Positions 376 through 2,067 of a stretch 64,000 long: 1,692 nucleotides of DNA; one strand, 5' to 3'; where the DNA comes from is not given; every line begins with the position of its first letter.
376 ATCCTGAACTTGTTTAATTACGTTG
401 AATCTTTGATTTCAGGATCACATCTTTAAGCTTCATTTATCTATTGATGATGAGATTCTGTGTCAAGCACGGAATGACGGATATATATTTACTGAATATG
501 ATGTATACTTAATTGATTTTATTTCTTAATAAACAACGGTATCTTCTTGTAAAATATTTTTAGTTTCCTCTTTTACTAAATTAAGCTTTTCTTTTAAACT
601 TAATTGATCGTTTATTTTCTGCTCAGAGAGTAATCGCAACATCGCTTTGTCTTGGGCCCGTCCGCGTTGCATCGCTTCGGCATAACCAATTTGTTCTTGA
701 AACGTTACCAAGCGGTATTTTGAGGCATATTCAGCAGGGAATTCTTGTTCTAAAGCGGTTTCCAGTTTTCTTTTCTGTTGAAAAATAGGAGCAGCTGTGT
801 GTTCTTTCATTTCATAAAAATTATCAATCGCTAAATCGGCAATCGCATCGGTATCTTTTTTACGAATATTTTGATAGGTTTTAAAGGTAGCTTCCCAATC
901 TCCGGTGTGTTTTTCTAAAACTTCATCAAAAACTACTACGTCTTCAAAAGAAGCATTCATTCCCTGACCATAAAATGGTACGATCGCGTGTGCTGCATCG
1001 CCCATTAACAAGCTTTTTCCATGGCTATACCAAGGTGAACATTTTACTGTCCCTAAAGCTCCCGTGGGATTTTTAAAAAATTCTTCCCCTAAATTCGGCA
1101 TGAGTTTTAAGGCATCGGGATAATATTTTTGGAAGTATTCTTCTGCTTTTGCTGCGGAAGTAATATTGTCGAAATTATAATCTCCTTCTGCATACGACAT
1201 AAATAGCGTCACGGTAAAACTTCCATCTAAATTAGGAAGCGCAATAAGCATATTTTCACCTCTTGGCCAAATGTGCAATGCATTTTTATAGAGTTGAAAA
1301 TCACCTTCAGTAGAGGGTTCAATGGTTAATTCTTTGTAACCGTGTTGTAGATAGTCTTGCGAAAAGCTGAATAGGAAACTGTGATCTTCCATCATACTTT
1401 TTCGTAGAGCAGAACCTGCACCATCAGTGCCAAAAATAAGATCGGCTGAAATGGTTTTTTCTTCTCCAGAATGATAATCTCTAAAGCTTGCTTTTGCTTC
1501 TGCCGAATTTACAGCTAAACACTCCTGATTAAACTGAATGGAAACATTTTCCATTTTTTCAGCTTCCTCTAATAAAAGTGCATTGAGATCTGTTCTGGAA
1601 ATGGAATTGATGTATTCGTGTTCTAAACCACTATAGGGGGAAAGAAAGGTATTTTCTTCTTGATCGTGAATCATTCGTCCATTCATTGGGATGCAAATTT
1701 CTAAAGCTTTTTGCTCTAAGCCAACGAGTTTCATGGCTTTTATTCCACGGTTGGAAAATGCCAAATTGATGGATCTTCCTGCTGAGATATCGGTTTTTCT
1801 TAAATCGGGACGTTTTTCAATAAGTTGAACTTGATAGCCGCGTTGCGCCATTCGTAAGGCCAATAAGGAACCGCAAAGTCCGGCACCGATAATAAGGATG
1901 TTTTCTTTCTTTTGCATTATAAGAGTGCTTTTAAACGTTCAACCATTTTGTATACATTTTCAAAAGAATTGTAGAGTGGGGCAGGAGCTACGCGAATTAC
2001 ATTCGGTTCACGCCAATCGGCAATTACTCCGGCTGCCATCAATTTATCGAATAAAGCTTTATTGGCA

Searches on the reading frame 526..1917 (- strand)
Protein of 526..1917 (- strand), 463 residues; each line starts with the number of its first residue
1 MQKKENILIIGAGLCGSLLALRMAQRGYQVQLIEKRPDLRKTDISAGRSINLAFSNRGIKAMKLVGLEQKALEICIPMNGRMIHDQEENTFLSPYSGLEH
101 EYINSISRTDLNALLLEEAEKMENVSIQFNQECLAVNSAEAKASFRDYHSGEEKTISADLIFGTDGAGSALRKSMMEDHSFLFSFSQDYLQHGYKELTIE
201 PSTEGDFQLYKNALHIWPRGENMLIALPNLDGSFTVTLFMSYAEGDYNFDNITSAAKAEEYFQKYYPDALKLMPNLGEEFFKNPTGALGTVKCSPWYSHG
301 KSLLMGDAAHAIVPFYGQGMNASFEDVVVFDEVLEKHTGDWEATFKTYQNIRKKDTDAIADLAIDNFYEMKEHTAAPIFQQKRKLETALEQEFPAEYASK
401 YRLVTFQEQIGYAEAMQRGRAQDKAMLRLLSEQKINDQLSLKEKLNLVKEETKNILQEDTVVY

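Call 76: search_protein_families(library=padloc, alignment_id=A3, max_evalue=0.00001)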
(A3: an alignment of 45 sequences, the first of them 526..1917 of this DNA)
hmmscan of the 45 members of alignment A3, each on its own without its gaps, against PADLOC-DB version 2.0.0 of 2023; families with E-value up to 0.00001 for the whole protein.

A. member 1, window:526-1917:- (463 aa): 0 families

B. families by the number of members that match (of 45 scanned): 7 families
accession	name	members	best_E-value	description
PDLC02926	HTH_VI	1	1.9e-10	-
PDLC03665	Control_protein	1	2.7e-10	control protein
PDLC03945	RmrA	1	7.8e-07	-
PDLC03954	RmrA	1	7.8e-07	-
PDLC04775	PDC-M69A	1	1.2e-06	-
PDLC03947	RmrA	1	3.6e-06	-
PDLC03951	RmrA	1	8.7e-06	-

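Call 77: search_protein_families(library=ncbifam, alignment_id=A3, max_evalue=1e-20)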
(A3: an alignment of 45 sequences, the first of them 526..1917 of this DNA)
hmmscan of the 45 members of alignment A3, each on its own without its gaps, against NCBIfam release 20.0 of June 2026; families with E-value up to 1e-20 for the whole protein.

A. member 1, window:526-1917:- (463 aa): 9 families
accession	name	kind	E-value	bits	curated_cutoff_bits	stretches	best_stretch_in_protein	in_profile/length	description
NF053548.1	violacein_VioC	equivalog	8.7e-62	209.6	760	1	6-414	3-411/429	NADP-dependent violacein biosynthesis oxygenase VioC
NF033623.1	urate_HpxO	equivalog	6.6e-28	97.7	500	1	6-360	1-336/381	FAD-dependent urate hydroxylase HpxO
NF005313.0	PRK06847.1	subfamily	5.4e-26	91.4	372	0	1-178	1-172/375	hypothetical protein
NF004829.0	PRK06183.1-3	subfamily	1.8e-25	89.7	390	0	3-179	7-185/520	bifunctional 3-(3-hydroxy-phenyl)propionate/3-hydroxycinnamic acid hydroxylase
NF006021.0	PRK08163.1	equivalog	1.7e-24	86.6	459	1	1-358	2-345/398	3-hydroxybenzoate 6-monooxygenase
NF005243.0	PRK06753.1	equivalog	6.9e-24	84.4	365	1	6-360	2-328/374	hypothetical protein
TIGR01988.1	Ubi-OHases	subfamily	4.4e-22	78.5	224.65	0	6-175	1-171/387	ubiquinone biosynthesis hydroxylase, UbiH/UbiF/VisC/COQ6 family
TIGR01984.1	UbiH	equivalog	1.5e-21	76.7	392.2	0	6-176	1-169/382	2-octaprenyl-6-methoxyphenyl hydroxylase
NF005720.0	PRK07538.1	subfamily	5.4e-21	75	400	0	4-179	2-177/418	hypothetical protein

B. families by the number of members that match (of 45 scanned): 130 families (the first 25 are shown)
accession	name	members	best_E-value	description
NF010376.0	PRK13803.1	2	2.4e-201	bifunctional phosphoribosylanthranilate isomerase/tryptophan synthase subunit beta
NF010375.0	PRK13802.1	2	1.1e-127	bifunctional indole-3-glycerol phosphate synthase/tryptophan synthase subunit beta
NF011201.0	PRK14607.1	2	9.2e-87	bifunctional anthranilate synthase component II/anthranilate phosphoribosyltransferase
NF010081.0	PRK13566.1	2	9.3e-69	anthranilate synthase component I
NF006945.0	PRK09427.1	2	2.4e-62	bifunctional indole-3-glycerol-phosphate synthase TrpC/phosphoribosylanthranilate isomerase TrpF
TIGR01815.1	TrpE-clade3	2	1.7e-59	anthranilate synthase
NF007073.0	PRK09522.1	2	2.2e-57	bifunctional anthranilate synthase glutamate amidotransferase component TrpG/anthranilate phosphoribosyltransferase TrpD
TIGR01823.1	PabB-fungal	2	3.9e-45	aminodeoxychorismate synthase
TIGR00263.1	trpB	1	5.5e-176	tryptophan synthase subunit beta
NF047988.1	betaine_BCCT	1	2.8e-175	glycine betaine uptake BCCT transporter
NF007399.1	PRK09928.1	1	1.7e-160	choline BCCT transporter BetT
TIGR00842.1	bcct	1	1.4e-156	BCCT family transporter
TIGR02765.1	crypto_DASH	1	6e-152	DASH family cryptochrome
NF008712.1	PRK11715.1-1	1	3.4e-139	cell envelope integrity protein CreD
TIGR01814.1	kynureninase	1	6.9e-136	kynureninase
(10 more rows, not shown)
